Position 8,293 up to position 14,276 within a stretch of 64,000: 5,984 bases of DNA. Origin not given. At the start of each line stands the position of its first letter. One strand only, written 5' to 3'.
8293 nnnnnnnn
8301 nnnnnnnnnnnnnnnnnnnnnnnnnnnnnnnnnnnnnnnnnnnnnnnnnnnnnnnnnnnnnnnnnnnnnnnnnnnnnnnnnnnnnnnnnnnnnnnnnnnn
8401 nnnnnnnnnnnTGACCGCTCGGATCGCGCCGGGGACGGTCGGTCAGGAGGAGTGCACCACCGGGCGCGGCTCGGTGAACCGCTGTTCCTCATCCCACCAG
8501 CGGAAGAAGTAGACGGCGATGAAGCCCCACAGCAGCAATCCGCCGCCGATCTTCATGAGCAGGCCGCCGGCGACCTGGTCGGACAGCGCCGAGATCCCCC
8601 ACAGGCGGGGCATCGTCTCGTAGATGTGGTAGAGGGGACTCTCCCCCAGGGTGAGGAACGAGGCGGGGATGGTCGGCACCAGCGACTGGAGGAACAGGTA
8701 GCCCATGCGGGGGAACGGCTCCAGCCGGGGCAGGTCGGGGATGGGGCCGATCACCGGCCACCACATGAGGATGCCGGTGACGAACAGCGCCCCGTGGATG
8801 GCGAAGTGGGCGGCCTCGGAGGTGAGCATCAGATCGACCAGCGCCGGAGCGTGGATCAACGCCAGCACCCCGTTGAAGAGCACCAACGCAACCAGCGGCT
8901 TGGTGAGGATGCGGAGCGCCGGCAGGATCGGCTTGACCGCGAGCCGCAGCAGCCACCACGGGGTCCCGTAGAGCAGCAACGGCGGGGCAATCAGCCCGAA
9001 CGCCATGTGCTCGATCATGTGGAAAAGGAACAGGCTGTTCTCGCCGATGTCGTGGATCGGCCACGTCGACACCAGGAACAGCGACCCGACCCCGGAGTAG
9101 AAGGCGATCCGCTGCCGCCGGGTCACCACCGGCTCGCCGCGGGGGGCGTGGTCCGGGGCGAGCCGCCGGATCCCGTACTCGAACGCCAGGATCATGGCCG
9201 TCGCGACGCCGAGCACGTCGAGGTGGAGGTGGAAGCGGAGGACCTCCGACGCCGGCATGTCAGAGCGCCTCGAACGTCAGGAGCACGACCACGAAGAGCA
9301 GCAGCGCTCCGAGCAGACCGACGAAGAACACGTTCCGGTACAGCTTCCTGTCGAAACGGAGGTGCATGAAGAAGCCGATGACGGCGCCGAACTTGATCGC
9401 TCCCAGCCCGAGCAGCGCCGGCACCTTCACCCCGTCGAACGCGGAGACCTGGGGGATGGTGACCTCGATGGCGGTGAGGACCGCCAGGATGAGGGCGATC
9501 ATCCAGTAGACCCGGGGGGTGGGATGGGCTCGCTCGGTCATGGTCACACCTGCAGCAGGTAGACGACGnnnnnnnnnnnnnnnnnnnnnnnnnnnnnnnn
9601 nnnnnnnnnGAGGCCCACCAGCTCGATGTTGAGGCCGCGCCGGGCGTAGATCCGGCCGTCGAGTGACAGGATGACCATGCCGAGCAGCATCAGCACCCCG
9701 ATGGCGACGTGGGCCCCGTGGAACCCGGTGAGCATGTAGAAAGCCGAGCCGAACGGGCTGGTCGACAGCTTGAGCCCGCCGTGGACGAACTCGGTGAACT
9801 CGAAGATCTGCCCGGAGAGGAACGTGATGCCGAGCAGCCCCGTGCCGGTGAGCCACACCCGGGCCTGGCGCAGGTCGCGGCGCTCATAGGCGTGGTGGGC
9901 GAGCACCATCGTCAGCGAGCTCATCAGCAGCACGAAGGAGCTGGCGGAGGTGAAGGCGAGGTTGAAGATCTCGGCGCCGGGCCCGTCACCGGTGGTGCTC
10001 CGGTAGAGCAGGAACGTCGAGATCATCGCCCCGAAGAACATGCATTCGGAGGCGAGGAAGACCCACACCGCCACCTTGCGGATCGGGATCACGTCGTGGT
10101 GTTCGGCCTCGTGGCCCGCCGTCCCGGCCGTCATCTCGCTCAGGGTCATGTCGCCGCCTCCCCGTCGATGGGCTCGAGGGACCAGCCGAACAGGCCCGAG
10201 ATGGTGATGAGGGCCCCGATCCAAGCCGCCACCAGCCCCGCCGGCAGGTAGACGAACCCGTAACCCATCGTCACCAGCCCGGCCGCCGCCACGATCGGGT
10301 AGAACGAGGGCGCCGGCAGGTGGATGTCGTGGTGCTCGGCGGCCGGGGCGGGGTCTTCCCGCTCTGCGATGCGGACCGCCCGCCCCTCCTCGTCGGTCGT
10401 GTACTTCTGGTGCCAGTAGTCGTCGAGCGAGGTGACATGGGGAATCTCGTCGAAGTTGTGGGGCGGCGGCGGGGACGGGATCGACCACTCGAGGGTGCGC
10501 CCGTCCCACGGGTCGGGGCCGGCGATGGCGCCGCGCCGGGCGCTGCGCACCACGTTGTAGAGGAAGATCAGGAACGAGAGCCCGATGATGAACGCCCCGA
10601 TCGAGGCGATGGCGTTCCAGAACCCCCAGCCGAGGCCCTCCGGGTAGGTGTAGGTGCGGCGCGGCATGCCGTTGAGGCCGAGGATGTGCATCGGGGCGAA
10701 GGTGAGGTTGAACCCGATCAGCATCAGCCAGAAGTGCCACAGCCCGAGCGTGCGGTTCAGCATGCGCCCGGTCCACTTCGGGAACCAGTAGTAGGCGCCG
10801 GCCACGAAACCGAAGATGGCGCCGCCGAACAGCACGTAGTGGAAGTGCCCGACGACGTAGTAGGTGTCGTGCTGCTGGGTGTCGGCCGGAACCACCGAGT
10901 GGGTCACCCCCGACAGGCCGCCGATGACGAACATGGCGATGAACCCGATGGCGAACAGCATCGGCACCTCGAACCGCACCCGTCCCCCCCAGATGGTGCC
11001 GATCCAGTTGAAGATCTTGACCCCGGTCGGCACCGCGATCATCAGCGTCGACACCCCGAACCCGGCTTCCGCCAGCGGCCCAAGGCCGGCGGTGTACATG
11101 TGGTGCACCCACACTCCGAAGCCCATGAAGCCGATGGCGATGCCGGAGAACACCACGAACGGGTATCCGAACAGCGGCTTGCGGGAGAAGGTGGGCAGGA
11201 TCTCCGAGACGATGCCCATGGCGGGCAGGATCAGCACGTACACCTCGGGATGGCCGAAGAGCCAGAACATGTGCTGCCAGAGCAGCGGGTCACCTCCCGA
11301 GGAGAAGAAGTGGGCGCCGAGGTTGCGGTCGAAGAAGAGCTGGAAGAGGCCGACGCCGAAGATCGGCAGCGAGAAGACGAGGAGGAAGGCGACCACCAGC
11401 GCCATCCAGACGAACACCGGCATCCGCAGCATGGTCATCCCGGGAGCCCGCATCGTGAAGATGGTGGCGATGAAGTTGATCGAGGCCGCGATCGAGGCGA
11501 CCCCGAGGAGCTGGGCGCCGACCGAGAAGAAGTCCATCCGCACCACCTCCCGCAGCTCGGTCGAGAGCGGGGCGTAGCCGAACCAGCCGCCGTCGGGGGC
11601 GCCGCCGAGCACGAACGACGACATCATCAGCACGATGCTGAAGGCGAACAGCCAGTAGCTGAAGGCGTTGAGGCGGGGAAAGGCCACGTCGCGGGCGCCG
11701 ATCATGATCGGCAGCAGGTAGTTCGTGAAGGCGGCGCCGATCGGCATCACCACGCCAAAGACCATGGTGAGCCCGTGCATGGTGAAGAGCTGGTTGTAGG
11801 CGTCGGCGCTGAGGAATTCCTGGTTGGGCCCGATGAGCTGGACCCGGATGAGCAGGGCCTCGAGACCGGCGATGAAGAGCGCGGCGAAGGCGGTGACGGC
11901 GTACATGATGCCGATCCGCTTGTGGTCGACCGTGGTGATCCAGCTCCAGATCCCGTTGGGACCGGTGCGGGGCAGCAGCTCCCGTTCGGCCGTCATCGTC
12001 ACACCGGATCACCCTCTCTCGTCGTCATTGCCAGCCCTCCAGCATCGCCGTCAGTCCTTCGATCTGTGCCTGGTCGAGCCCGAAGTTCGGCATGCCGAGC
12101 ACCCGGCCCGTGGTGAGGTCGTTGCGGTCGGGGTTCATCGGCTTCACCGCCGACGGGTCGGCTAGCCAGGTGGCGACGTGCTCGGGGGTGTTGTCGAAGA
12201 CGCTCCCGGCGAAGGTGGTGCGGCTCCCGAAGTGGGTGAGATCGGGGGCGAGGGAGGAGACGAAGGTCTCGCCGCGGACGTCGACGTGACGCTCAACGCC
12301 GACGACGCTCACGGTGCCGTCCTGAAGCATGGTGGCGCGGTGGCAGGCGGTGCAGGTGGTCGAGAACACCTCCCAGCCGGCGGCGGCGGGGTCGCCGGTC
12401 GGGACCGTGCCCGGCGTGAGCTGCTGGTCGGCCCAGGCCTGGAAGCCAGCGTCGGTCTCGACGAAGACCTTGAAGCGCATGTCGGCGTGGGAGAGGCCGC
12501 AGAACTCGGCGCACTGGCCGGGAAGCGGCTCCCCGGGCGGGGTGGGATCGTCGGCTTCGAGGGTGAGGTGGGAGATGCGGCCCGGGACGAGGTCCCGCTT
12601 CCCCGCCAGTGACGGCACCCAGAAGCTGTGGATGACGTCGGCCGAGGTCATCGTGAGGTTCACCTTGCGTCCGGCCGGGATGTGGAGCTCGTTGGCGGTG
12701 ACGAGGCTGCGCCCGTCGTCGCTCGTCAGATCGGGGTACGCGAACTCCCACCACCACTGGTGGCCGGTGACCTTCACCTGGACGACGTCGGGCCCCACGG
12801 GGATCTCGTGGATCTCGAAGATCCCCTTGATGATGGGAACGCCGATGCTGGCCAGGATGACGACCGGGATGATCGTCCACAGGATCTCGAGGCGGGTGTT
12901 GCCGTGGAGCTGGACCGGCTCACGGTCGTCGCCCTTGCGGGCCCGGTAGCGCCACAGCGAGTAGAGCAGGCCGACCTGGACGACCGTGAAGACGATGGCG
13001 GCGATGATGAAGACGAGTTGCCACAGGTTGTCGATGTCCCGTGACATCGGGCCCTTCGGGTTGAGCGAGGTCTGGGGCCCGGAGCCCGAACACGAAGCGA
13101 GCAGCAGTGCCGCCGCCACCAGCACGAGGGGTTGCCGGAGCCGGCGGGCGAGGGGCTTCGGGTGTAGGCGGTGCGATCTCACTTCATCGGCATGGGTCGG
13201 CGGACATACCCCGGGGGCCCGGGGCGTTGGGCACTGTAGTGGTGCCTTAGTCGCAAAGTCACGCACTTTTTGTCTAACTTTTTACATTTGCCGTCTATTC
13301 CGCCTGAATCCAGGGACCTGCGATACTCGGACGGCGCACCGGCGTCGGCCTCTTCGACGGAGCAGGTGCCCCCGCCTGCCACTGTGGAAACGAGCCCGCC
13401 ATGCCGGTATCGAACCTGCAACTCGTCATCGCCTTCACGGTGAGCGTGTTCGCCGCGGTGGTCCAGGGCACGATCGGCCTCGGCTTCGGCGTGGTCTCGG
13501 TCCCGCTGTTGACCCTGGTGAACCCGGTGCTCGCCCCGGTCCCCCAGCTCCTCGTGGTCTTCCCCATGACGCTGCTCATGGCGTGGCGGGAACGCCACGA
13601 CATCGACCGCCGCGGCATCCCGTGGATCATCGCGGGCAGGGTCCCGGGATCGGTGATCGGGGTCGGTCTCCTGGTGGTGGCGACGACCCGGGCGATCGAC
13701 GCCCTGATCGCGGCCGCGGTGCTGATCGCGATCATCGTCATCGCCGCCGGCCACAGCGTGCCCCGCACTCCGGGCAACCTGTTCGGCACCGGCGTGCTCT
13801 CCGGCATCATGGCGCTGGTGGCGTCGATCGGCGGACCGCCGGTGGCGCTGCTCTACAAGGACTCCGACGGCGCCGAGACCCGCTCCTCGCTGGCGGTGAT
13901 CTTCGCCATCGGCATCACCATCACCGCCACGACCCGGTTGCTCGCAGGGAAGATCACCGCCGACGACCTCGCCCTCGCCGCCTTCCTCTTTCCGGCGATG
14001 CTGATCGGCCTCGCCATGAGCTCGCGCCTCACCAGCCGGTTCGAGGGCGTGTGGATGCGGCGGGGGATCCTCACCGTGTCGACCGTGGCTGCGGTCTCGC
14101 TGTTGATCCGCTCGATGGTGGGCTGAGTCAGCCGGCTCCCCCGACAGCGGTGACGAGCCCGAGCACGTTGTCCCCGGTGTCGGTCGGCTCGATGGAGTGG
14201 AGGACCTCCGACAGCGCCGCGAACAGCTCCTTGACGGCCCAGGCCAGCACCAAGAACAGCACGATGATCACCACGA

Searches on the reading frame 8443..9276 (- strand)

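Call 16: search_protein_families(library=pfam, proteins=[window:8443-9276:-], max_evalue=0.01)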
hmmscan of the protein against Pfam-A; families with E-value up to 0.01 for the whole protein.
window:8443-9276:- (277 aa): 1 family
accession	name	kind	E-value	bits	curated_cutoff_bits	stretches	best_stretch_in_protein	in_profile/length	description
PF09678.15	Caa3_CtaG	-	2.9e-49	168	27.7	1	37-261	8-235/237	Cytochrome c oxidase caa3 assembly factor (Caa3_CtaG)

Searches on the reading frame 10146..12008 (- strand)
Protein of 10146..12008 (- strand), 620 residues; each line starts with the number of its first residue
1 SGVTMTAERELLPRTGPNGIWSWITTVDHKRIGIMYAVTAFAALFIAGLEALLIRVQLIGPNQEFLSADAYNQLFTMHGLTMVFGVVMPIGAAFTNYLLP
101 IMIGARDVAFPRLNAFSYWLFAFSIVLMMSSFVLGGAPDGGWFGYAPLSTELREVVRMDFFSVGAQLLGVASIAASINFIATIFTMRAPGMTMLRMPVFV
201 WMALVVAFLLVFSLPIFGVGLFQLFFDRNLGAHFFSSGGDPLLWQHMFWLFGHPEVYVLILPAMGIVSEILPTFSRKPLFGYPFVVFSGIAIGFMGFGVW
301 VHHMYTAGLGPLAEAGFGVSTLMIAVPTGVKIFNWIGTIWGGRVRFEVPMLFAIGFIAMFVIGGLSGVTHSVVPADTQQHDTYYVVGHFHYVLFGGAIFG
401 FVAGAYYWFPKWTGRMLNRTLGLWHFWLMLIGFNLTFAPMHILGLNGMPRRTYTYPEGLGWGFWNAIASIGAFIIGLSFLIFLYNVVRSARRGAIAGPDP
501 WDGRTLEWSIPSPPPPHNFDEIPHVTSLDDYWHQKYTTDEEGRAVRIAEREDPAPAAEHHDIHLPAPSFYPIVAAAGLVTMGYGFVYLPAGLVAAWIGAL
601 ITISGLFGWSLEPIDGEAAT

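Call 16: search_protein_families(library=pfam, proteins=[window:10146-12008:-], max_evalue=0.01)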
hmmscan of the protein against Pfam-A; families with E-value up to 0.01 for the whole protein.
window:10146-12008:- (620 aa): 1 family
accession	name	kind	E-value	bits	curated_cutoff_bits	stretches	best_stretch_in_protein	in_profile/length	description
PF00115.25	COX1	-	2e-161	538.2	34.8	1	31-474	1-436/436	Cytochrome C and Quinol oxidase polypeptide I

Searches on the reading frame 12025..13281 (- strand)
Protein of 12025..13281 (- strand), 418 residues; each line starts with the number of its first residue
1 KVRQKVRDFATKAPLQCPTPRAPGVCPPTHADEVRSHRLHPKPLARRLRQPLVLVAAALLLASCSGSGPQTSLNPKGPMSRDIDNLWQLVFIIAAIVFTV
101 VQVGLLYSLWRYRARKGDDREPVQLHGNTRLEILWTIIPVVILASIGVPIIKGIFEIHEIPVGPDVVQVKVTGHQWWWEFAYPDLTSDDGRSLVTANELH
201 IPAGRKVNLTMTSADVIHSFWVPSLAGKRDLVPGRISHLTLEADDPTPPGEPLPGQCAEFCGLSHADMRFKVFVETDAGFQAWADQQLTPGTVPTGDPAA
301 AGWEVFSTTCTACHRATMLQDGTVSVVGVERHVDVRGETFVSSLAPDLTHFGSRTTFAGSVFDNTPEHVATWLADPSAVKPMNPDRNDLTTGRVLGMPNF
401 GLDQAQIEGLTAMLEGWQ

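Call 16: search_protein_families(library=pfam, proteins=[window:12025-13281:-], max_evalue=0.01)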
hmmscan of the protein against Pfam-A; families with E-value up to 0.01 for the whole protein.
window:12025-13281:- (418 aa): 4 families
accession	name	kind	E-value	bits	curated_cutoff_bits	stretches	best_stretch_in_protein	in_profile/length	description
PF00116.26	COX2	-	1.5e-18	67.3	22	1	168-270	2-115/120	Cytochrome C oxidase subunit II, periplasmic domain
PF02790.20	COX2_TM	-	6.5e-13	49.1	22.8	1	78-149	14-84/88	Cytochrome C oxidase subunit II, transmembrane domain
PF00034.26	Cytochrom_C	-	0.00088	21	21.3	1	299-410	1-82/90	Cytochrome c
PF13442.11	Cytochrome_CBB3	-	0.0099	16.6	27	0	298-316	2-20/68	Cytochrome C oxidase, cbb3-type, subunit III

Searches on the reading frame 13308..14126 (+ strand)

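Call 16: search_protein_families(library=pfam, proteins=[window:13308-14126:+], max_evalue=0.01)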
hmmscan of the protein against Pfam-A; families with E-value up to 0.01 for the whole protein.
window:13308-14126:+ (272 aa): 1 family
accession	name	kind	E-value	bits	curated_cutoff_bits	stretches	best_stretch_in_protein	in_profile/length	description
PF01925.25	TauE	-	5.4e-22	79.1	32.6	1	43-265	2-237/237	Sulfite exporter TauE/SafE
